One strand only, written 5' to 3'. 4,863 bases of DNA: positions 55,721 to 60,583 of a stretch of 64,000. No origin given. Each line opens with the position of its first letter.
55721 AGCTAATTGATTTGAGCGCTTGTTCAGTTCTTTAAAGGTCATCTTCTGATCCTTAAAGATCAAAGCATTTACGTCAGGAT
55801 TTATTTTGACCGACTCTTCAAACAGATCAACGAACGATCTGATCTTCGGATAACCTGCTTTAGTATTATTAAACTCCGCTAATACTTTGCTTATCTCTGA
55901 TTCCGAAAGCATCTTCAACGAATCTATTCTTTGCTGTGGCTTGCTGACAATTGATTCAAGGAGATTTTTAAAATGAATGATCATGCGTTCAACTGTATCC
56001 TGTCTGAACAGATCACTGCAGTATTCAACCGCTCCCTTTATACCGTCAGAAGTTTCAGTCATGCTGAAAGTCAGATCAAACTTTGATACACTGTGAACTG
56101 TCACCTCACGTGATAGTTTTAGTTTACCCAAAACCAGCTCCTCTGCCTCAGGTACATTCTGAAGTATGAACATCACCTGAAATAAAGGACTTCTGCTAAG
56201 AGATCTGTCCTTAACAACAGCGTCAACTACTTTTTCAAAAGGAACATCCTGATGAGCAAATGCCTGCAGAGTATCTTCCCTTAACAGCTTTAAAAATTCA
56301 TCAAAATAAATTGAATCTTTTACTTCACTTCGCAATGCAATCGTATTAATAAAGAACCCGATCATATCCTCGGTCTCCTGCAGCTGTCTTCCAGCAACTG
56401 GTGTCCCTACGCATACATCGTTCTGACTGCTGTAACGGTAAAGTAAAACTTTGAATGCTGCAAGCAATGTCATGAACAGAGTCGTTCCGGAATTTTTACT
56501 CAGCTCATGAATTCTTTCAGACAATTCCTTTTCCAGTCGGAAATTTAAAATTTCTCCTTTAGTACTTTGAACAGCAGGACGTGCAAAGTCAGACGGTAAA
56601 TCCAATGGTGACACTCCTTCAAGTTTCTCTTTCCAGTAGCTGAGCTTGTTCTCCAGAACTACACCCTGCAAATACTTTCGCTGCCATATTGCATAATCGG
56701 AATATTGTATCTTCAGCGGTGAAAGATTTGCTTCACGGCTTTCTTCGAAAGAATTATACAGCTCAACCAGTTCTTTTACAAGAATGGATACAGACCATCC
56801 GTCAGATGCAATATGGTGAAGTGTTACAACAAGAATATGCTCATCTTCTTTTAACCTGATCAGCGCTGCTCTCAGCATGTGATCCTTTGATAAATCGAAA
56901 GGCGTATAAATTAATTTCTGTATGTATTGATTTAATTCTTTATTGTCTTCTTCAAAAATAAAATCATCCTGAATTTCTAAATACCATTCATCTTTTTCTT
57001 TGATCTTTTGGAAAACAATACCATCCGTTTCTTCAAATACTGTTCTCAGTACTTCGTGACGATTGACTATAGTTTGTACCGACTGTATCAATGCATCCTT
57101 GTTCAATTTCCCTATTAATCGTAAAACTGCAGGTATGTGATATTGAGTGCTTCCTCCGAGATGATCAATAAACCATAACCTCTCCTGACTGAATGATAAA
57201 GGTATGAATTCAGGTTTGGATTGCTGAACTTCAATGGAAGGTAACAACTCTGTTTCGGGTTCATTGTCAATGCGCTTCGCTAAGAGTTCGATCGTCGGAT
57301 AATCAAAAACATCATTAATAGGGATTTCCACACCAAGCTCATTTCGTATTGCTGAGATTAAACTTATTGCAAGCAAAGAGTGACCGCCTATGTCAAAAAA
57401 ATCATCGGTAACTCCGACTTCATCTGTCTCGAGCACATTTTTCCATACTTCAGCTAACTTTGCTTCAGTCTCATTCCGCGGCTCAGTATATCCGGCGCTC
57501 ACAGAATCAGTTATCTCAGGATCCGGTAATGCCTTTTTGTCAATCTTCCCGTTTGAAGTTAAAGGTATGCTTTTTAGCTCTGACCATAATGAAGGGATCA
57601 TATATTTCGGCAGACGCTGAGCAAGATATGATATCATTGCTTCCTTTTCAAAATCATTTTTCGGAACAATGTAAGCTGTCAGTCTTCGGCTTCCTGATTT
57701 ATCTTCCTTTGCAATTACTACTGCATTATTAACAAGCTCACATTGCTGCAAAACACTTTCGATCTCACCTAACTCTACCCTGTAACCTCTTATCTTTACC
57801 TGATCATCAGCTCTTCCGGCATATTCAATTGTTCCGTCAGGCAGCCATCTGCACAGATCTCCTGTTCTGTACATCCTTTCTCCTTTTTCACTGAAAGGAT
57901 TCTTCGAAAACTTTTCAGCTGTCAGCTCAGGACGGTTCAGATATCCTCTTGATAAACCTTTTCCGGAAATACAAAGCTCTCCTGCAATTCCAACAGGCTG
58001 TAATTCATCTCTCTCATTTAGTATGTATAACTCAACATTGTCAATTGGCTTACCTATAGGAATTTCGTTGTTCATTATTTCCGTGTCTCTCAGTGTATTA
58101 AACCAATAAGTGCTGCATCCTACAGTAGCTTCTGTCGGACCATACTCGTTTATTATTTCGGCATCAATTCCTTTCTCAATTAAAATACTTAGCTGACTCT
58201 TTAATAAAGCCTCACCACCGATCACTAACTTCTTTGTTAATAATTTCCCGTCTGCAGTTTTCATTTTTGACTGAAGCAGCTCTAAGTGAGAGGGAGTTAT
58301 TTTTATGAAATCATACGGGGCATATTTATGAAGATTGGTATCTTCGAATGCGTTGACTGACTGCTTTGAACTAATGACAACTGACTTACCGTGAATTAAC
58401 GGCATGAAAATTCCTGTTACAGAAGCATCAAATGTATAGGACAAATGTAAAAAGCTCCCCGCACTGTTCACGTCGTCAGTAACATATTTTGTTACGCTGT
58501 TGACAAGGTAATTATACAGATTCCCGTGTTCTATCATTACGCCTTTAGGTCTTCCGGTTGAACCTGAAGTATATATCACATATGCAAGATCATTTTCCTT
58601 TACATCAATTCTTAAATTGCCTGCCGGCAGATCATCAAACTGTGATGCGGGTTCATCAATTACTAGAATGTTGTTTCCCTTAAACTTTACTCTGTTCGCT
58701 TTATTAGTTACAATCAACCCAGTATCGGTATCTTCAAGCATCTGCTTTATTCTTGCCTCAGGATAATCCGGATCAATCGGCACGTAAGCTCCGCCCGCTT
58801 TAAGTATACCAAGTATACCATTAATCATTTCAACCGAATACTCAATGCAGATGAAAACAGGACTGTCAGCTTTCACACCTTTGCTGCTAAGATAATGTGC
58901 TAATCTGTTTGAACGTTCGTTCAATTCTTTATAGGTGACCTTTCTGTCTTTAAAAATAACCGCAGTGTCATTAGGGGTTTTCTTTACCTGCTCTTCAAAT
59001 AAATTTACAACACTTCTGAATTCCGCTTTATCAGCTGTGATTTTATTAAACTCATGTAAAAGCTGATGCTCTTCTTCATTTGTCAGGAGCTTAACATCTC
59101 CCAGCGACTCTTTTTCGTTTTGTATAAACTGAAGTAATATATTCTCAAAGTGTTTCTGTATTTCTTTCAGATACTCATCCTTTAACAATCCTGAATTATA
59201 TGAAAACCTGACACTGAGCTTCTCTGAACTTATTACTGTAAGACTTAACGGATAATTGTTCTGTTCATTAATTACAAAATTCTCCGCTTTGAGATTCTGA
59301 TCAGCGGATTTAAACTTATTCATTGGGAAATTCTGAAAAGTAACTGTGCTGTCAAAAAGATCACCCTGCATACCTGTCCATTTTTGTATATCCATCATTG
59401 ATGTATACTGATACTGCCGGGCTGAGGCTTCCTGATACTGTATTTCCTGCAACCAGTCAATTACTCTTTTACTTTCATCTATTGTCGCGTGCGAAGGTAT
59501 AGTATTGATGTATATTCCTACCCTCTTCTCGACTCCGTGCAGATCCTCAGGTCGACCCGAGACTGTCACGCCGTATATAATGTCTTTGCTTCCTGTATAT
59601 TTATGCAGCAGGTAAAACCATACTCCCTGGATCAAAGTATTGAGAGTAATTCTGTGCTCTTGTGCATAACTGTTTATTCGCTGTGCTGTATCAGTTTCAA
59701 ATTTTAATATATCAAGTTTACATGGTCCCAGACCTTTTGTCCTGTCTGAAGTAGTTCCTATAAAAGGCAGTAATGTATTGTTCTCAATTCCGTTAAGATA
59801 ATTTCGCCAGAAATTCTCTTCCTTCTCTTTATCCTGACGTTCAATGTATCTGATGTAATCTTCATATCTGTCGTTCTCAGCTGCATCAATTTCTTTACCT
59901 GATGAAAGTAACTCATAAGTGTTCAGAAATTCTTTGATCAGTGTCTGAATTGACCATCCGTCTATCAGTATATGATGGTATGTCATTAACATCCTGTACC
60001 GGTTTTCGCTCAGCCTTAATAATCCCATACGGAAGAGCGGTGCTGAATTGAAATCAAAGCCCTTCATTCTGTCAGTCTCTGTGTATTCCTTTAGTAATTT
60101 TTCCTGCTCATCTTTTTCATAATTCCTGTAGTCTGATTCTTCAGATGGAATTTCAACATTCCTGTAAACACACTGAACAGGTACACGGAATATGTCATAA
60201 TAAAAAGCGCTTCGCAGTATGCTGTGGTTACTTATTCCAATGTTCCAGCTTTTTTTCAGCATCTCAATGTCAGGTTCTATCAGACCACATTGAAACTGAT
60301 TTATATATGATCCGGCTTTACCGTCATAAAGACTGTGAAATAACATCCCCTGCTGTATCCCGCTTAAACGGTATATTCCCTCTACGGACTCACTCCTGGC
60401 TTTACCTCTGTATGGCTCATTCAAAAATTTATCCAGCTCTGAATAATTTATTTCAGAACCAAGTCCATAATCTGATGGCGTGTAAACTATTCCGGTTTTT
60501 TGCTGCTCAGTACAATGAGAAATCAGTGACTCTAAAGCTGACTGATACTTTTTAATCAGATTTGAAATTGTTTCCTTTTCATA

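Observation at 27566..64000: Two-gene NRPS assembly line of at least 10 modules, with an exporter, in a T9SS-type (FCB-group-like) genome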

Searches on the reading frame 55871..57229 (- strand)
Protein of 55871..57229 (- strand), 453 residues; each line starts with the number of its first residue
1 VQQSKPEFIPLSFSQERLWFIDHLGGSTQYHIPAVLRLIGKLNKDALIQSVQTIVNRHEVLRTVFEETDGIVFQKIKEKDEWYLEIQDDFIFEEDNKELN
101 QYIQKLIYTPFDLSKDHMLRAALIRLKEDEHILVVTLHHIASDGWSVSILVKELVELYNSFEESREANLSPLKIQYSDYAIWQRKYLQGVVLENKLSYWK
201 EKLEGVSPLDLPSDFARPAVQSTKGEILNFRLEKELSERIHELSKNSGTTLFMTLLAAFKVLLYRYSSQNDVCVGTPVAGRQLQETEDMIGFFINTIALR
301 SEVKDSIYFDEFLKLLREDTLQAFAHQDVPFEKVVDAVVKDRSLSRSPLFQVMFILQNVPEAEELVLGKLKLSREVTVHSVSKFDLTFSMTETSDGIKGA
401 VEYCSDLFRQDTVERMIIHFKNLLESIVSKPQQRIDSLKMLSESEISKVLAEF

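Call 45: search_solved_structures(query=window:55871-57229:-, max_evalue=1e-10)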
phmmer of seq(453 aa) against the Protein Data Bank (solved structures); distinct sequences matched with E-value up to 1e-10: 45.
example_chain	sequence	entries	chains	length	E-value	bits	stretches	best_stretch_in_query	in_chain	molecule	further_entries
6p1j_A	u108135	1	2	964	2.9e-93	316.6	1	9-452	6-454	Txo2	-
6oyf_A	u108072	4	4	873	3.8e-91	309.7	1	9-452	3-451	Txo1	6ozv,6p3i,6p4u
5u89_A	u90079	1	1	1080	3.2e-87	296.7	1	7-451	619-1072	Amino acid adenylation domain protein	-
2jgp_A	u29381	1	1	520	6e-85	289.2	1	5-441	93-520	TYROCIDINE SYNTHETASE 3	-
8z0q_C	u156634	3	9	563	5.9e-66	226.7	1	7-438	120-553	Special condensation domain in NRPS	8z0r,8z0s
7kvw_A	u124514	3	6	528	3e-63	217.8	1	10-441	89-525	PCP-C didomain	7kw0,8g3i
8fx6_A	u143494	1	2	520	8.6e-63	216.3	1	10-431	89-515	PCP-C didomain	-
7kw2_A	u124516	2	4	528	2.6e-62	214.6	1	11-441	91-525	PCP-C didomain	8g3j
8fx7_A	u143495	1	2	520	7.7e-62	213.1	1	11-431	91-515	PCP-C didomain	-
8qnf_A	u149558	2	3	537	5.3e-61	210.4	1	9-445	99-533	Condensation domain TomBC from the Tomaymycin non-ribosomal peptide synthetase | Tomaymycin non-ribosomal peptide synthetase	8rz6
8xjz_C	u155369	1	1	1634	6.9e-57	196.8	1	7-438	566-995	Peptide synthetase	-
4tx2_B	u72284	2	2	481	5.5e-56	193.8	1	4-443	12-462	Non-ribosomal peptide synthetase | Peptide synthetase, module 7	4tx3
9lcq_A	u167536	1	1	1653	1.2e-50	176.2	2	10-446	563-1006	PvdL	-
9up2_A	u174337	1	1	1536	2.8e-50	175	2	10-446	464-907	PvdL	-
9lcp_A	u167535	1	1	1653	3.2e-50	174.9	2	10-446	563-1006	PvdL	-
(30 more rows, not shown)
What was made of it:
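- C3 best matches Txo1, Txo2 and TycC6 (call 45).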

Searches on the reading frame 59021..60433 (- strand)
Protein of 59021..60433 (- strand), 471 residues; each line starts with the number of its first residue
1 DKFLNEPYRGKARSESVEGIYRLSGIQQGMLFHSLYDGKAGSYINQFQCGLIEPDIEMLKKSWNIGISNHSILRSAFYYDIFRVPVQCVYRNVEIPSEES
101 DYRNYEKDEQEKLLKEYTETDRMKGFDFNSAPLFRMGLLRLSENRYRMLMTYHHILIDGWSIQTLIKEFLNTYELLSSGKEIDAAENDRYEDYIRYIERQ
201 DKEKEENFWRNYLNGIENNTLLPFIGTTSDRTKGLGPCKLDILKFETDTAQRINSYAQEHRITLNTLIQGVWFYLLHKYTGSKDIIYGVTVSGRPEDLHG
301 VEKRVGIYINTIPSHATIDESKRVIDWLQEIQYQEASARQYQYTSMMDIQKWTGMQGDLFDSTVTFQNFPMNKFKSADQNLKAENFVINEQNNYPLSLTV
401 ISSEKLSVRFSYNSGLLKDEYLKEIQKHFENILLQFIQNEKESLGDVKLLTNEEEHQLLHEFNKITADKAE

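Call 44: search_solved_structures(query=window:59021-60433:-, max_evalue=1e-10)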
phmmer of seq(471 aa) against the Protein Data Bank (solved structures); distinct sequences matched with E-value up to 1e-10: 27.
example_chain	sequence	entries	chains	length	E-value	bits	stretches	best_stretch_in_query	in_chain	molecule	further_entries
8hlk_A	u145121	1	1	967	6.2e-92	311.8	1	14-468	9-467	Microcystin synthetase B (Fragment)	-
9rde_A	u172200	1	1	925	3.9e-80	272.9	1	11-458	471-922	Bacitracin synthase 3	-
9bfd_B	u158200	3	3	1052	1e-66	228.7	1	13-468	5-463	Tyrocidine synthase 2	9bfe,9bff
2vsq_A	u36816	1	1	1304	3.2e-65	223.7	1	15-462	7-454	SURFACTIN SYNTHETASE SUBUNIT 3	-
8f7f_A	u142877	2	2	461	5.2e-65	223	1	11-445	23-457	Surfactin synthetase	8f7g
8f7h_A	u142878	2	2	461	1.2e-64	221.8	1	11-445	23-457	Surfactin synthetase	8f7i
9lcq_A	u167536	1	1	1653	1.4e-62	215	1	16-465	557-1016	PvdL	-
9up2_A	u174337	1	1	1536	2.2e-62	214.4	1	16-465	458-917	PvdL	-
9lcp_A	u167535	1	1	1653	2.7e-62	214.1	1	16-465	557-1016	PvdL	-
9lco_A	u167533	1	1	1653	2.7e-62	214.1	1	16-465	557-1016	PvdL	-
8jbr_A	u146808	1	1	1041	4.5e-37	130.9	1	15-464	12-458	McyA protein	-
7r9x_A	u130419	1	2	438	1.5e-30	109.4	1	15-432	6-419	AmbE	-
2jgp_A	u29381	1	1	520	3.7e-23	85.1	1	18-450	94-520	TYROCIDINE SYNTHETASE 3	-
6oyf_A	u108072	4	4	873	9.8e-20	73.8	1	65-465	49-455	Txo1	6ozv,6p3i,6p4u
6mfy_A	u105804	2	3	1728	1.3e-17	66.8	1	118-463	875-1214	Linear gramicidin synthase subunit A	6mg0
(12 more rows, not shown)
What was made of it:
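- On E domain / DCL-class C domain pairing: C2's best PDB matches are McyB, the post-E C domain of BacC, TycB1 and SrfA-C (call 44).
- The post-E C2 domain best matches McyB, the post-E C domain of BacC, TycB1 and SrfA-C at 224-312 bits, against 85 bits for the LCL domain TycC6 (call 44).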
